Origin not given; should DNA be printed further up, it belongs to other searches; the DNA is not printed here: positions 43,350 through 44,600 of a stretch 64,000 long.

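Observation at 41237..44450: Two diverged MNT/HEPN modules coupled to pglY starts, one as a single-chain NTase-HEPN fusion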

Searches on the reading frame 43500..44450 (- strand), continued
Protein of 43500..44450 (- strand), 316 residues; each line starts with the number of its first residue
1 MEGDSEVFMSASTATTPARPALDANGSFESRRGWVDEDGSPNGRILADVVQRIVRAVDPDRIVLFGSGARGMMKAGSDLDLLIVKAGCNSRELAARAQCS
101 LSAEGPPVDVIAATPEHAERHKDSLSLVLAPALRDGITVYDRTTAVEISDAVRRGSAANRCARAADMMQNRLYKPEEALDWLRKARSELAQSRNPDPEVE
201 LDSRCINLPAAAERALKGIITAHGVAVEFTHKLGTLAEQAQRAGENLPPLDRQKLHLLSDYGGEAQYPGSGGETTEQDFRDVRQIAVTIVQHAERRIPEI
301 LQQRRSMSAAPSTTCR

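Call 71: fold_search(model_id=the predicted structure, library=pdb)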
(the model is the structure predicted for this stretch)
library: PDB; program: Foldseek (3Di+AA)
matches with E <= 10: 365; with E <= 0.001: 19
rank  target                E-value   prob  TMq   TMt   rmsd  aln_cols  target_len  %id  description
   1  9dbj_C                3.4e-05  1.00  0.31  0.41  12.9       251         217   14  Structure of Hailong HalB R164A mutant with non-hydrolyzable dATP (released 2025-05-07)
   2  9dbj_F                9.3e-05  1.00  0.31  0.41  13.3       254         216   14  Structure of Hailong HalB R164A mutant with non-hydrolyzable dATP (released 2025-05-07)
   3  9dbj_E                9.8e-05  1.00  0.33  0.42  12.7       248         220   14  Structure of Hailong HalB R164A mutant with non-hydrolyzable dATP (released 2025-05-07)
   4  9dbj_A                9.8e-05  1.00  0.32  0.42  12.6       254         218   14  Structure of Hailong HalB R164A mutant with non-hydrolyzable dATP (released 2025-05-07)
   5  9dbi_D                9.8e-05  1.00  0.31  0.40  12.3       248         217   14  Structure of Hailong HalB D21A/D23A mutant (released 2025-05-07)
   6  9dbj_B                9.8e-05  1.00  0.27  0.36  12.1       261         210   15  Structure of Hailong HalB R164A mutant with non-hydrolyzable dATP (released 2025-05-07)
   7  6un8_B                1.1e-04  1.00  0.32  0.36  10.9       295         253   12  Wild type ANT bound to neomycin (released 2020-05-06)
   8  6p06_A                1.3e-04  1.00  0.34  0.39  10.6       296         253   11  Ternary structure of the E52D mutant of ANT-4 with Neomycin and AMPCPP (released 2020-01-29)
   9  9dbj_D                1.6e-04  1.00  0.32  0.42  12.4       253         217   14  Structure of Hailong HalB R164A mutant with non-hydrolyzable dATP (released 2025-05-07)
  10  6p01_A                1.7e-04  1.00  0.26  0.31  11.3       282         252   14  Apo structure of the E52D mutant of ANT-4 (released 2020-01-29)
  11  9dbh_A                1.9e-04  1.00  0.38  0.49  10.0       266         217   15  Structure of Hailong HalB in complex with oligodeoxyadenylate (released 2025-05-07)
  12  6nmk_A                2.2e-04  1.00  0.36  0.40  10.6       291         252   11  Binary complex structure of the T130K mutant of ANT-4'' with Neomycin (released 2020-01-15)
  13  6un8_A                2.9e-04  1.00  0.29  0.34  11.4       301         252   13  Wild type ANT bound to neomycin (released 2020-05-06)
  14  9dbh_B                3.3e-04  1.00  0.32  0.42  12.5       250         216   14  Structure of Hailong HalB in complex with oligodeoxyadenylate (released 2025-05-07)
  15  6nmk_B                4.3e-04  1.00  0.34  0.39  10.8       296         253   11  Binary complex structure of the T130K mutant of ANT-4'' with Neomycin (released 2020-01-15)
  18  1kny_A                5.9e-04  1.00  0.30  0.34  11.2       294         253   11  KANAMYCIN NUCLEOTIDYLTRANSFERASE (released 1996-08-17)
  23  1wol                  2.6e-03  1.00  0.32  0.73   3.8       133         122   22  Crystal Structure of ST0689, an archaeal HEPN homologue (released 2005-11-22)
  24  1ufb_A                4.5e-03  1.00  0.32  0.72   3.3       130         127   23  Crystal structure of TT1696 from Thermus thermophilus HB8 (released 2003-11-28)
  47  3o10_D                2.6e-02  1.00  0.34  0.70   3.9       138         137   21  Crystal structure of the HEPN domain from human sacsin (released 2011-03-30)
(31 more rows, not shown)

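Call 74: find_related_loci(query=A4, collection=metagenome_contigs, flank=4000)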
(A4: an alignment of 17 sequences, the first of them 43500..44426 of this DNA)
Query A4 (308 aa) in metagenome_contigs; peptide patterns used: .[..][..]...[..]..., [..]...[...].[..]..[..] (x = any residue, [..] = any of these).
600 stretches matched a pattern (row limit reached: there are more); 510 encode a relative of the query (tblastn E <= 1e-3); the best 80 are kept; 80 distinct loci.
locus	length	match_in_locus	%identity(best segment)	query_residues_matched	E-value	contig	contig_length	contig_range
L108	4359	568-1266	32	29-289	2e-30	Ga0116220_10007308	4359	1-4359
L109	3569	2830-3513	31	32-289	4e-30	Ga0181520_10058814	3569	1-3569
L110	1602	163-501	45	23-134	3e-28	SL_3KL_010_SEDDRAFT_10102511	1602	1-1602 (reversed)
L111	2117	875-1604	48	16-289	2e-38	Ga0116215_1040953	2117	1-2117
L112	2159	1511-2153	54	36-278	2e-26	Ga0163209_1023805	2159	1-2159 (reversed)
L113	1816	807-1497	50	37-299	3e-38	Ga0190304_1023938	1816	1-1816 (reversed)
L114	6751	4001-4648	30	37-286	2e-26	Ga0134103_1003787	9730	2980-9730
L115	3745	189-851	31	37-289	7e-26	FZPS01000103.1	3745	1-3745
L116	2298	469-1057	52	37-260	3e-35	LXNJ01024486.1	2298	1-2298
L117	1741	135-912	45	1-289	2e-39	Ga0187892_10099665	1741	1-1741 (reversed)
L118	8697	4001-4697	50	33-291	1e-25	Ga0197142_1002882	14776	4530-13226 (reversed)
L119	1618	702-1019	50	29-133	1e-25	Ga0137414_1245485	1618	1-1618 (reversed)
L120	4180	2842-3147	49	32-134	3e-25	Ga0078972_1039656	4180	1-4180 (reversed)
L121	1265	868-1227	44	32-152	9e-26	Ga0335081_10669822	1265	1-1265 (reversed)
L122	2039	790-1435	48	29-271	3e-33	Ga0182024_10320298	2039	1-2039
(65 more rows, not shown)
